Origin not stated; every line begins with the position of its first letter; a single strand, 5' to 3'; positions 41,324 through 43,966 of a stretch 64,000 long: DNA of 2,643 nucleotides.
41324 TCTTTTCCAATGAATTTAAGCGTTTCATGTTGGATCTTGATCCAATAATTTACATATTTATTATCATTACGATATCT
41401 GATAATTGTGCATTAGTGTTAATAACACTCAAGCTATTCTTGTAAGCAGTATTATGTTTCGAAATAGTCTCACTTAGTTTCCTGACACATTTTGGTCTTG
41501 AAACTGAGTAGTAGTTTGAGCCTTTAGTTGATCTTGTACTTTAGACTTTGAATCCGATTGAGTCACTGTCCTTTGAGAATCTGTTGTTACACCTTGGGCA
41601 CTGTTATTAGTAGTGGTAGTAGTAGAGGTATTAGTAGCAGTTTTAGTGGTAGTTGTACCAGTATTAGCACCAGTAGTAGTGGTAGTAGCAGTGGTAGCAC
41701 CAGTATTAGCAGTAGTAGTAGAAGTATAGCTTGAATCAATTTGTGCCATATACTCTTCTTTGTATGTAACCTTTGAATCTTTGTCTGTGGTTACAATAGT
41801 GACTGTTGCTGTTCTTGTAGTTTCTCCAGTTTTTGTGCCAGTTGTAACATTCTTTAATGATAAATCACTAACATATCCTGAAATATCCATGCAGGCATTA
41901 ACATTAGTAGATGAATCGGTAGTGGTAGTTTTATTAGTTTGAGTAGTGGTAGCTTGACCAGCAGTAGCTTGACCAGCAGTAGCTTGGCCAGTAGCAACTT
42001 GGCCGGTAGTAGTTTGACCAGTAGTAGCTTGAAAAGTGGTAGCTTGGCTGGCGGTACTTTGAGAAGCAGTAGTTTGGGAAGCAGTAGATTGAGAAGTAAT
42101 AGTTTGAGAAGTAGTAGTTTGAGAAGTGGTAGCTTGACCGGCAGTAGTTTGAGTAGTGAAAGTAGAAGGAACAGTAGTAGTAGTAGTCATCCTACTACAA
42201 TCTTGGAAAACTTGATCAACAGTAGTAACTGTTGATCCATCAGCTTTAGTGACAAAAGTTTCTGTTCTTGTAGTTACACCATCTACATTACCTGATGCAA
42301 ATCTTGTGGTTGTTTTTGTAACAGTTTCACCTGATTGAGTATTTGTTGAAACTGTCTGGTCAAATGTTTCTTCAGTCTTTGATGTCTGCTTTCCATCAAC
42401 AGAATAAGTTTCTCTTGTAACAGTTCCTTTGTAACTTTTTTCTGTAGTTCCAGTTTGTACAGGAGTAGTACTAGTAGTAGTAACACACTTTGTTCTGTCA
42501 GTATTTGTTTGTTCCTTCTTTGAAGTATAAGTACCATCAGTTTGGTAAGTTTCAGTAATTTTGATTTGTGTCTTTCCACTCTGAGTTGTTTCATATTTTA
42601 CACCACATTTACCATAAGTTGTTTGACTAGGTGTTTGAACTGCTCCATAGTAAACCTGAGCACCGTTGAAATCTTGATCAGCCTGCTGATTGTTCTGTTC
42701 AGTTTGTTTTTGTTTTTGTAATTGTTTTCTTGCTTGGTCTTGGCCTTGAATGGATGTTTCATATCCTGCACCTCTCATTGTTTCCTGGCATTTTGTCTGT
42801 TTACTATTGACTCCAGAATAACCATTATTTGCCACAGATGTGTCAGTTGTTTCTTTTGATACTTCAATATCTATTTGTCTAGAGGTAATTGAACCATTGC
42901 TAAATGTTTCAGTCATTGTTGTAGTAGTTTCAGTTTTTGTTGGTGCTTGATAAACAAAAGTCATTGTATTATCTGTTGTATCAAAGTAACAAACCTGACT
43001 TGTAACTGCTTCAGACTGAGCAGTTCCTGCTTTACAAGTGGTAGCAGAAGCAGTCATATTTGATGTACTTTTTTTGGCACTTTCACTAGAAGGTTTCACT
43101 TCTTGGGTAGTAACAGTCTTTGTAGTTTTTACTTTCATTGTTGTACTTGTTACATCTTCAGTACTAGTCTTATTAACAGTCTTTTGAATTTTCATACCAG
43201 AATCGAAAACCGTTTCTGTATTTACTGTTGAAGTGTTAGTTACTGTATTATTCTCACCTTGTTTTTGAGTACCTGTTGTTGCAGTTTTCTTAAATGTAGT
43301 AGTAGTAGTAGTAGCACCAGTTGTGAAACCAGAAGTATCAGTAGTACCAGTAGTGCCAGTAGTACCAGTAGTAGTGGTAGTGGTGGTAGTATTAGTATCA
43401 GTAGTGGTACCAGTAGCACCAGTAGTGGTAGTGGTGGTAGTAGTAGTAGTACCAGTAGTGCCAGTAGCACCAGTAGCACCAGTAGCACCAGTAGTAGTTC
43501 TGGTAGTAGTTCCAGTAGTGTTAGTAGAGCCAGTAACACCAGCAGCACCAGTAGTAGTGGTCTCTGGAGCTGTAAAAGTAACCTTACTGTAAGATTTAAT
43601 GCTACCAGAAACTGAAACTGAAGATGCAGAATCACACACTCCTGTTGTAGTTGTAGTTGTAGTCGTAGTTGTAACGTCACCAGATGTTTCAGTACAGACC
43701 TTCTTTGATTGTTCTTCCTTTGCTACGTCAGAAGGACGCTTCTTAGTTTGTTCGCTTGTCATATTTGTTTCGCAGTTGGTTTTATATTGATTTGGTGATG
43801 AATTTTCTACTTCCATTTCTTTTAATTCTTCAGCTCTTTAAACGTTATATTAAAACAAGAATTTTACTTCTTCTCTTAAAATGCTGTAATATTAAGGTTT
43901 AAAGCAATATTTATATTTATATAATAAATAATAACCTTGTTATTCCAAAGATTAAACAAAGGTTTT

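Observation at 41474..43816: Mucin-like Thr-rich gene with two internal minisatellites, no evident signal peptide, followed by about 1 kb of non-coding DNA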

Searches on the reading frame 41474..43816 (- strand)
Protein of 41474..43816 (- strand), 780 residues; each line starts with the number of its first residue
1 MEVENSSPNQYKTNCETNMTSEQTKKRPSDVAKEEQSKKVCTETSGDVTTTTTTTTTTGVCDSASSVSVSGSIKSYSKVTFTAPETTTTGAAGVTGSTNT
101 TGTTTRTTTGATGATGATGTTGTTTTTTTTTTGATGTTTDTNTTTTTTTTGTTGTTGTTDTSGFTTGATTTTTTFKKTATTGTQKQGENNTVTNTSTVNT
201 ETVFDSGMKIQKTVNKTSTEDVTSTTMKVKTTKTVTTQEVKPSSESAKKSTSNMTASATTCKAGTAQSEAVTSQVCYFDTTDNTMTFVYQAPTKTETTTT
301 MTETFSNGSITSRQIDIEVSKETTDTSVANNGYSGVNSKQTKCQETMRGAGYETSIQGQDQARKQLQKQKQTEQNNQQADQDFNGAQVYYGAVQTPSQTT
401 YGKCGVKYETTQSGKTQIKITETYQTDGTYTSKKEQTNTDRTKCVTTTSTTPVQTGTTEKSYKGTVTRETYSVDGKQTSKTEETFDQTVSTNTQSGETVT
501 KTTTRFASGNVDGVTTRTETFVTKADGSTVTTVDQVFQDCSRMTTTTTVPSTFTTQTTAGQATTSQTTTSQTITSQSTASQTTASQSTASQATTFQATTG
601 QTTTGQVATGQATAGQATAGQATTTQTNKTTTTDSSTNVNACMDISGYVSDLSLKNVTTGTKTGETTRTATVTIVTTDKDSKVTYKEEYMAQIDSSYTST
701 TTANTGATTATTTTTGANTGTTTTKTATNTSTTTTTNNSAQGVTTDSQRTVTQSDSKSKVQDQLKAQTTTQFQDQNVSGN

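Call 6: find_homologous_proteins(query=window:41474-43816:-)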
Query window:41474-43816:- (780 aa): 4 proteins with E <= 0.001 among 8000 candidates.
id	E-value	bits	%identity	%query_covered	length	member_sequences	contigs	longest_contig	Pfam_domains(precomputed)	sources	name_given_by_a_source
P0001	2.1e-35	141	35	17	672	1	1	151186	-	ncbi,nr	ncbi:hypothetical protein HWI79_2784 [Cryptosporidium felis]|nr:hypothetical protein HWI79_2784 [Cry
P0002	6.2e-29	119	33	72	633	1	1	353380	-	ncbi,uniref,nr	ncbi:hypothetical protein FG386_000991 [Cryptosporidium ryanae]|uniref:uncharacterized protein n=1 T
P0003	3.0e-27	114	30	56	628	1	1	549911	-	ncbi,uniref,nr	ncbi:hypothetical protein FG379_001093 [Cryptosporidium bovis]|uniref:uncharacterized protein n=1 Ta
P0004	1.6e-25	108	31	51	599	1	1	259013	-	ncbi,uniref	ncbi:hypothetical protein RS030_243563 [Cryptosporidium xiaoi]|uniref:60 kDa glycoprotein n=1 Tax=Cr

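Call 7: list_cluster_members(proteins=[window:41474-43816:-, window:44429-45160:-, window:38549-39118:+, window:37343-38224:-])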
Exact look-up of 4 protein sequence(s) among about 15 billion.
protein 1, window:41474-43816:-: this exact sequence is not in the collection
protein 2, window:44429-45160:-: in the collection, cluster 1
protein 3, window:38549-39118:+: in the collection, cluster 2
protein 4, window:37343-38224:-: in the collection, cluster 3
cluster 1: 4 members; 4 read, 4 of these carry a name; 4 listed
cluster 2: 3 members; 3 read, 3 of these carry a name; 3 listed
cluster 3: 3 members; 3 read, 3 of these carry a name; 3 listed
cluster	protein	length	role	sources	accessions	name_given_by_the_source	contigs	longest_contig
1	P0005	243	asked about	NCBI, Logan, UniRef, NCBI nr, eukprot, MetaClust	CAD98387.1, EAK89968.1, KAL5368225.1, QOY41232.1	hypothetical protein [Cryptosporidium parvum Iowa II] | Uncharacterized protein n=2 Tax=Cryptosporidium parvum TaxID=5807 RepID=Q5CWW4_CRYPI | QOY41232.1 hypothetical protein CPATCC_002904 [Cryptosporidium parvum]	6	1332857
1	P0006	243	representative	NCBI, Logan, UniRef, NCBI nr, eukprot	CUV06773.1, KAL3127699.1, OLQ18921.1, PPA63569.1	unnamed protein product [Cryptosporidium hominis] | Uncharacterized protein n=1 Tax=Cryptosporidium hominis TaxID=237895 ... | hypothetical protein [Cryptosporidium hominis TU502]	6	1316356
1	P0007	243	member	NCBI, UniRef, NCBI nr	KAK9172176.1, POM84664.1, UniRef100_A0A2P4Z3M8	hypothetical protein CmeUKMEL1_13525 [Cryptosporidium meleagridis] | Uncharacterized protein n=1 Tax=Cryptosporidium meleagridis TaxID=93969 ...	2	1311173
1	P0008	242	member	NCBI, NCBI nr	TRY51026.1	Uncharacterized protein CTYZ_00001542 [Cryptosporidium tyzzeri]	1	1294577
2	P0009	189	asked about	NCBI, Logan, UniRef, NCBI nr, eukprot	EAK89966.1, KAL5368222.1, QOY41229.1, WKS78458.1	hypothetical protein [Cryptosporidium parvum Iowa II] | Uncharacterized protein n=2 Tax=Cryptosporidium parvum TaxID=5807 RepID=Q5CWW6_CRYPI | QOY41229.1 hypothetical protein CPATCC_002900 [Cryptosporidium parvum]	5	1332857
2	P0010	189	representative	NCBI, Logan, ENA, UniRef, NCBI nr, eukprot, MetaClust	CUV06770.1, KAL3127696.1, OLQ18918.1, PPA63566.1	unnamed protein product [Cryptosporidium hominis] | Uncharacterized protein n=1 Tax=Cryptosporidium hominis TaxID=237895 ... | hypothetical protein ChTU502y2012_415g0210 [Cryptosporidium hominis]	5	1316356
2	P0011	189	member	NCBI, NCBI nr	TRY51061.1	Uncharacterized protein CTYZ_00001539 [Cryptosporidium tyzzeri]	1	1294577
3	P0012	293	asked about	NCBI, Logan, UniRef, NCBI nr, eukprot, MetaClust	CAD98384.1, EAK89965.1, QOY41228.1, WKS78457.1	RRM (2xRRMs) domaincontaining protein [Cryptosporidium parvum Iowa II] | RRM (2xRRMs) domaincontaining protein n=2 Tax=Cryptosporidium parvum TaxID=5807 ... | QOY41228.1 hypothetical protein CPATCC_002899 [Cryptosporidium parvum]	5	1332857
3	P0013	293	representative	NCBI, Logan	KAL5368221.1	RRM domain containing protein [Cryptosporidium parvum]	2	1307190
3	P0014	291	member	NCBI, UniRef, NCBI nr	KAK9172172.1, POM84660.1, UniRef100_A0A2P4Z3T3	RNA recognition motif domain protein family protein [Cryptosporidium meleagridis] | RNA recognition motif domain protein family protein n=1 Tax=Cryptosporidium meleagridis ...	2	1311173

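Call 8: find_encoding_contigs(protein=P0005, flank=10000, max_places=10)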
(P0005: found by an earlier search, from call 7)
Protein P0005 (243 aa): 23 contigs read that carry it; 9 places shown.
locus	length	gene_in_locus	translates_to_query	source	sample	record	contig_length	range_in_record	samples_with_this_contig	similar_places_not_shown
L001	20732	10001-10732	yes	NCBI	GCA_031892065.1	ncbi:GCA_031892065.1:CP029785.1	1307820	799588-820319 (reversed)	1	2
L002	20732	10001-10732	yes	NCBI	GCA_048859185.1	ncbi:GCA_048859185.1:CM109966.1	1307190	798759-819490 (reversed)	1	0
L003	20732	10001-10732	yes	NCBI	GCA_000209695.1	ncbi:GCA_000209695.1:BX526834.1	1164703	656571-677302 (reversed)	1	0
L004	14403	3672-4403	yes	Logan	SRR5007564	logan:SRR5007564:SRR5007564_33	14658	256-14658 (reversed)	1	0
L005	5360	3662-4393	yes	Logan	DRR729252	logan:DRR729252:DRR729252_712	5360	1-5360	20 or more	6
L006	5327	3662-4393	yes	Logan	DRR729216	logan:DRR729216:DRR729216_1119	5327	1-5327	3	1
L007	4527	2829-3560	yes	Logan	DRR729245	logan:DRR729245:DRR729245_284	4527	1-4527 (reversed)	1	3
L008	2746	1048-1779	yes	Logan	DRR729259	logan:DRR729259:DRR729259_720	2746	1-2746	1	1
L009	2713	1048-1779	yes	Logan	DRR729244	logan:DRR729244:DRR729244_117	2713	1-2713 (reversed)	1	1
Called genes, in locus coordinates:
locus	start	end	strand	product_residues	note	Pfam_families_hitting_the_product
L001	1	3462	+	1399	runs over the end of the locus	-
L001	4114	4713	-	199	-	-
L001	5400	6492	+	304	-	PF10494:Stk19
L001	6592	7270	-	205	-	PF00076:RRM_1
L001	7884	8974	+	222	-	-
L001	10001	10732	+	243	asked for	-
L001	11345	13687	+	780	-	-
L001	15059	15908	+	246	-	PF05890:Ebp2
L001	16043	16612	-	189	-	-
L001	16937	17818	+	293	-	PF00076:RRM_1 (weak)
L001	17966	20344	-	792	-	PF00132:Hexapep (faint), PF25084:LbH_EIF2B, PF25087:GMPPB_C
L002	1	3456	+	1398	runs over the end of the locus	-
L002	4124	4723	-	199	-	-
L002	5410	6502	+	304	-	PF10494:Stk19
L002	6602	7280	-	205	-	PF00076:RRM_1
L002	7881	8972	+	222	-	-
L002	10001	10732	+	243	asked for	-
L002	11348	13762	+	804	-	-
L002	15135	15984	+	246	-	PF05890:Ebp2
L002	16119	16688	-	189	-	-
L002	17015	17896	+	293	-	PF00076:RRM_1 (weak)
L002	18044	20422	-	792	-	PF00132:Hexapep (faint), PF25084:LbH_EIF2B, PF25087:GMPPB_C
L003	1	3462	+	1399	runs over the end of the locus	-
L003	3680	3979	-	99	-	-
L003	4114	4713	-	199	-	-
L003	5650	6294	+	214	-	PF10494:Stk19 (weak)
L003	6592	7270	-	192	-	PF00076:RRM_1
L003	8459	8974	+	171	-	-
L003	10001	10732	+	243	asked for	-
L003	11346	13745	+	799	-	-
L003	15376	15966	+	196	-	PF05890:Ebp2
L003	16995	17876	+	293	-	PF00076:RRM_1 (weak)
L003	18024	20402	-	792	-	PF00132:Hexapep (faint), PF25084:LbH_EIF2B, PF25087:GMPPB_C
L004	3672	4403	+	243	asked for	-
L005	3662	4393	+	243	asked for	-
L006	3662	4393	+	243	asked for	-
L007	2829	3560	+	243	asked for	-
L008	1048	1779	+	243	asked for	-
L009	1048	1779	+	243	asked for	-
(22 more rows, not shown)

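Call 11: find_encoding_contigs(protein=P0006, flank=10000, max_places=10)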
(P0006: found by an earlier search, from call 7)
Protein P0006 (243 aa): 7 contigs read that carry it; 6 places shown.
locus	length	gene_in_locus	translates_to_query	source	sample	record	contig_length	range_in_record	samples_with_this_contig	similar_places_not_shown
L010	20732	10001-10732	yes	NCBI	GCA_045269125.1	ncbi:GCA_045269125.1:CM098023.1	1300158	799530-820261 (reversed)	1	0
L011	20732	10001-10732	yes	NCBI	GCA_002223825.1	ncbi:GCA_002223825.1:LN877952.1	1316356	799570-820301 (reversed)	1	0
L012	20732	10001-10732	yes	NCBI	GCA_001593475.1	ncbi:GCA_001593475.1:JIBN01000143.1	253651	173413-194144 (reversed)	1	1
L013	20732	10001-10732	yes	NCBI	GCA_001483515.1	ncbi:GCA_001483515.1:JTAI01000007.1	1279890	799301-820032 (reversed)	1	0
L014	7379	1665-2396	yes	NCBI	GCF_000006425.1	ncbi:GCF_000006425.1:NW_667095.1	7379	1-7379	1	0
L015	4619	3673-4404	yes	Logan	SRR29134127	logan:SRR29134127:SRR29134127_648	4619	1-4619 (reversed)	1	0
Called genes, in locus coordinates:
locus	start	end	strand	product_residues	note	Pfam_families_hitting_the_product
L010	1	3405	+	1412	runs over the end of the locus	-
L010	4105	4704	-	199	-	-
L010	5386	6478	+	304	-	PF10494:Stk19 (weak)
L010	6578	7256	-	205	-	PF00076:RRM_1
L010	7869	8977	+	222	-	-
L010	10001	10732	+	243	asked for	-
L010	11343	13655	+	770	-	-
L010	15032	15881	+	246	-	PF05890:Ebp2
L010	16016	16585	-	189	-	-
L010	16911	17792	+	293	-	PF00076:RRM_1 (weak)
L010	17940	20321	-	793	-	PF00132:Hexapep (faint), PF25084:LbH_EIF2B, PF25087:GMPPB_C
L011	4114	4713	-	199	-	-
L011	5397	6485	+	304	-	PF10494:Stk19 (weak)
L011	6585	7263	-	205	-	PF00076:RRM_1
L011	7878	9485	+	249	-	-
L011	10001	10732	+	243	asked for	-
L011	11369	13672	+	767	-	-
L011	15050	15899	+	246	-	PF05890:Ebp2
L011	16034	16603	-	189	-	-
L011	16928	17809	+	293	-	PF00076:RRM_1 (weak)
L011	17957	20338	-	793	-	PF00132:Hexapep (faint), PF25084:LbH_EIF2B, PF25087:GMPPB_C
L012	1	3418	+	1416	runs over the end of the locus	-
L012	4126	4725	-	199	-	-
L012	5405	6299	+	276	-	PF10494:Stk19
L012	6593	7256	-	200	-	PF00076:RRM_1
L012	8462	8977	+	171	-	-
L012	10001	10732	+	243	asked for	-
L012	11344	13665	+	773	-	-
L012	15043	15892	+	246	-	PF05890:Ebp2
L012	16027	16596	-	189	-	-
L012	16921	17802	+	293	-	PF00076:RRM_1 (weak)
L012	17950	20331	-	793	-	PF00132:Hexapep (faint), PF25084:LbH_EIF2B, PF25087:GMPPB_C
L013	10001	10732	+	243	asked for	-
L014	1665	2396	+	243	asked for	-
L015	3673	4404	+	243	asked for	-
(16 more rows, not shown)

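Call 12: find_encoding_contigs(protein=P0007, flank=10000, max_places=4)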
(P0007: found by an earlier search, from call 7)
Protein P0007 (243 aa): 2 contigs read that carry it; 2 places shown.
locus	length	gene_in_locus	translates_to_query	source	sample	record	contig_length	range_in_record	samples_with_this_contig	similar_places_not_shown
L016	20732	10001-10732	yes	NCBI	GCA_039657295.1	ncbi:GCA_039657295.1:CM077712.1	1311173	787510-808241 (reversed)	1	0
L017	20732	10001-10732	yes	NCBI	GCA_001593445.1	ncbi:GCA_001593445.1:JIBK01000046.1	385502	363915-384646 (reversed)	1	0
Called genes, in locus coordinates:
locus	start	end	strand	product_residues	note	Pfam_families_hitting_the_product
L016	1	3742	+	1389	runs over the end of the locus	-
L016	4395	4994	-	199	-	-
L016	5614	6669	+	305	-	PF10494:Stk19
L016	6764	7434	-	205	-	PF00076:RRM_1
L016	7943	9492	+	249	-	-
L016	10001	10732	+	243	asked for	-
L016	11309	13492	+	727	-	-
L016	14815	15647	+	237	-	PF05890:Ebp2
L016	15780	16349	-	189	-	-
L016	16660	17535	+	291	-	PF00076:RRM_1 (weak)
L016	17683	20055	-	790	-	PF00132:Hexapep (faint), PF25084:LbH_EIF2B, PF25087:GMPPB_C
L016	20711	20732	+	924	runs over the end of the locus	PF17681:GCP_N_terminal, PF04130:GCP_C_terminal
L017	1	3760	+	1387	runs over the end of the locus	-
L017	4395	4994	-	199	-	-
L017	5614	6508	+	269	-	PF10494:Stk19 (weak)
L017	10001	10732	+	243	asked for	-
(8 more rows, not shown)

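Call 13: find_encoding_contigs(protein=P0008, flank=10000, max_places=4)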
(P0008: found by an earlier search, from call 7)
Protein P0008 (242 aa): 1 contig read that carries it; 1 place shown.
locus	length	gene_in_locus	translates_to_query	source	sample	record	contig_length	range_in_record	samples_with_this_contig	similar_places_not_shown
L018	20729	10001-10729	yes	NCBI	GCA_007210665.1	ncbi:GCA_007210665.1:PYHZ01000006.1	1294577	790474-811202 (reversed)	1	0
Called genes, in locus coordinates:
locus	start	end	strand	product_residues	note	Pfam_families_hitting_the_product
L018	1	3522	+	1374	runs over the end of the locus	-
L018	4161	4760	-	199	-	-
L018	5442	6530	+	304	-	PF10494:Stk19 (weak)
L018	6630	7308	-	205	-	PF00076:RRM_1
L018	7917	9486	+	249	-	-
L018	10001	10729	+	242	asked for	-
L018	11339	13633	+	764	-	-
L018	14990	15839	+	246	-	PF05890:Ebp2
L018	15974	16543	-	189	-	-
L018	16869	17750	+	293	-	PF00076:RRM_1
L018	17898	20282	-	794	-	PF00132:Hexapep (faint), PF25084:LbH_EIF2B, PF25087:GMPPB_C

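Call 16: list_cluster_members(proteins=[L003:11346-13745:+, L002:11348-13762:+, L011:11369-13672:+, L012:11344-13665:+, L016:11309-13492:+, L018:11339-13633:+])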
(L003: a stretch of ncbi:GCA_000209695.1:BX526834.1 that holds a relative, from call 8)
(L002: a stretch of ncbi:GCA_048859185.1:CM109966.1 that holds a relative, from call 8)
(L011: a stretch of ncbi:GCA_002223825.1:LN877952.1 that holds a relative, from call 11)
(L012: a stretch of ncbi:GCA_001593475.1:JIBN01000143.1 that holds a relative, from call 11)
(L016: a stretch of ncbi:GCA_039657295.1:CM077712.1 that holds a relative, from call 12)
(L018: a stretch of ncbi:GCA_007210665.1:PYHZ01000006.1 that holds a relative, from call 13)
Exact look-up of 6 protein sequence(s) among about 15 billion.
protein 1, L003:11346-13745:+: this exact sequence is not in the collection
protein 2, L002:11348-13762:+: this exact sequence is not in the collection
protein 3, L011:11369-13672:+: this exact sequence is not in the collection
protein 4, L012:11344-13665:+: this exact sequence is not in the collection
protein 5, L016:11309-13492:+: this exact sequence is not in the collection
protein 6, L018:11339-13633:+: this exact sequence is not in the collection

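Call 23: search_protein_families(library=pfam, proteins=[window:41474-43816:-], max_evalue=0.01)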
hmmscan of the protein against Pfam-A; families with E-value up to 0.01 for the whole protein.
window:41474-43816:- (780 aa): 0 families

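Call 53: predict_structure(alignment_id=A1)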
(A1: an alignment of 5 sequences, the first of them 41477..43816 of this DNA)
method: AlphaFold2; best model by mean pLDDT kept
length: 780 residues; sequences in the alignment: 5
mean_pLDDT: 46.5   pTM: 0.44
mean pLDDT of the five models: 46.5, 44.7, 42.4, 37.8, 36.6
residues with pLDDT >= 90: 17; 70-90: 206; 50-70: 67; < 50: 490
segments of 3 or more residues with pLDDT < 50: 1-98, 111-121, 156-166, 184-186, 242-290, 325-412, 551-780
pLDDT, mean of each block of 10 residues (from residue 1): 30 25 31 28 26 23 21 22 24 37 69 38 70 61 78 53 52 80 56 84 64 83 80 79 34 24 23 31 34 77 84 88 48 23 22 26 34 32 24 23 29 73 83 87 86 72 87 82 84 77 77 76 74 78 70 34 33 39 29 31 27 27 24 23 23 23 30 36 35 30 25 22 23 26 27 26 26 30
secondary structure, 60 per line:
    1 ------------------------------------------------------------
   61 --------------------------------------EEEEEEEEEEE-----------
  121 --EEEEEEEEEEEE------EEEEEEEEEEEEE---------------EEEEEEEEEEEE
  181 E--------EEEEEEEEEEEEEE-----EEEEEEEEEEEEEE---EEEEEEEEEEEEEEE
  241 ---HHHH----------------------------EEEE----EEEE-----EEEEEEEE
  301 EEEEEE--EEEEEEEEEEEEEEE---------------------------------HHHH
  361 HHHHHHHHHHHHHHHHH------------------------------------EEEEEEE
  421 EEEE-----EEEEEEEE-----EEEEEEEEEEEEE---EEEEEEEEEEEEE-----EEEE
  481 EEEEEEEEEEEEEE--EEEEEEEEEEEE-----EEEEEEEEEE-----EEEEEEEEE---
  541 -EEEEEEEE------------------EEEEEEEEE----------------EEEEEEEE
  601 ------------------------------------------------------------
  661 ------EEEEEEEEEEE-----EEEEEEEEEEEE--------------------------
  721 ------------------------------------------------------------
elements in order (helices of 4 or more, strands of 3 or more residues): E99-109 E123-134 E141-153 E169-181 E190-203 E209-222 E226-240 H244-247 E276-279 E284-287 E293-306 E309-323 H357-377 E414-424 E430-437 E443-455 E459-471 E477-494 E497-508 E514-523 E529-537 E542-549 E568-576 E593-600 E667-677 E683-694

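Call 58: find_encoding_contigs(protein=P0003, flank=6000, max_places=2)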
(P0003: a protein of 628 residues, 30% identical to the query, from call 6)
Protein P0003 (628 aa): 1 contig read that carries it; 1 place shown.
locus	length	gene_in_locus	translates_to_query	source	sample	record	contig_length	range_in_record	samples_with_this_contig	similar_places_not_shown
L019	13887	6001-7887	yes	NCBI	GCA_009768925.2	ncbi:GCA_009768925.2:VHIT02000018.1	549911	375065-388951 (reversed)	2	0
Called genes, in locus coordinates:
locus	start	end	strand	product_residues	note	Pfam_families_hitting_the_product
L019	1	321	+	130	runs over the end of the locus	-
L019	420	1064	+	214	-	-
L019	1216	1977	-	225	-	PF00076:RRM_1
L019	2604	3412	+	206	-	-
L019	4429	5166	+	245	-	-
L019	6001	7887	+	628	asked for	-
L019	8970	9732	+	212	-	PF05890:Ebp2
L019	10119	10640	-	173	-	-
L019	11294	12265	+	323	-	-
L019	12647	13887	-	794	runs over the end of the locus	PF00483:NTP_transferase, PF00132:Hexapep (faint), PF25084:LbH_EIF2B, PF25087:GMPPB_C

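Call 59: find_encoding_contigs(protein=P0001, flank=6000, max_places=2)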
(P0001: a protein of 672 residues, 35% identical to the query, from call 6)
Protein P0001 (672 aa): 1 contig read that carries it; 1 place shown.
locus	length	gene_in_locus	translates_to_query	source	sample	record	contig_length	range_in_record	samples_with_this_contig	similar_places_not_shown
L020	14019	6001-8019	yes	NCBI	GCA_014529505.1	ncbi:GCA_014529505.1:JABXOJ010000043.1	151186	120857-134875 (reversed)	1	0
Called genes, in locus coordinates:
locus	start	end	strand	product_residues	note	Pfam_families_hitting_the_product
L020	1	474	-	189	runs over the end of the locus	-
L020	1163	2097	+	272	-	PF10494:Stk19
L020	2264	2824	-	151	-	PF00076:RRM_1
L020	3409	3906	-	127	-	-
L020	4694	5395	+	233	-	-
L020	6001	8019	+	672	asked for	-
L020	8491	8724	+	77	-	-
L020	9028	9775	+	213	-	PF05890:Ebp2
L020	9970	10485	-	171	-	-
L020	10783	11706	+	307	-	PF00076:RRM_1 (faint)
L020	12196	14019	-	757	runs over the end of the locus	PF25084:LbH_EIF2B, PF00132:Hexapep (weak), PF25087:GMPPB_C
